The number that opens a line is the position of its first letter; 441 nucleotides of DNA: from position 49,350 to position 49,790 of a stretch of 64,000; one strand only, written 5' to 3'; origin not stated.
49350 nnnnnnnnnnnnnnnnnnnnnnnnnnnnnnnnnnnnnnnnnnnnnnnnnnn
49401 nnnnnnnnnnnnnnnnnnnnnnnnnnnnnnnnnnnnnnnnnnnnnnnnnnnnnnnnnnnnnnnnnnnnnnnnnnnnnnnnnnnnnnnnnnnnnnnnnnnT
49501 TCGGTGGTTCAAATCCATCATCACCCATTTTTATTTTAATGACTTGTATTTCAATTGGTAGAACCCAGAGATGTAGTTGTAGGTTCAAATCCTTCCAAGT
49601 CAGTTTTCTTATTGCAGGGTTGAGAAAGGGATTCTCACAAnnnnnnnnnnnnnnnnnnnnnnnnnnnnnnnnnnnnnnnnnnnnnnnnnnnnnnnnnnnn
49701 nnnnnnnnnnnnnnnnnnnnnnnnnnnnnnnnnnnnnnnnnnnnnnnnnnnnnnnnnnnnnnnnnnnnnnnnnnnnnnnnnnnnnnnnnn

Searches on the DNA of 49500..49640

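Call 74: search_rna_families(source=window, start=49500, end=49640, threshold=evalue, max_evalue=1)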
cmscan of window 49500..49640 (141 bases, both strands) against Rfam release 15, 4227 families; matches with E-value up to 1: 2.
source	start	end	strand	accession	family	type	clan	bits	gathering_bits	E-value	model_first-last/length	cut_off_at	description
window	49540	49603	+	RF00005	tRNA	Gene; tRNA;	CL00001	35.7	29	1.9e-06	1-71/71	no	tRNA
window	49500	49527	+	RF00005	tRNA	Gene; tRNA;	CL00001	15.1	29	0.9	10-71/71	5'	tRNA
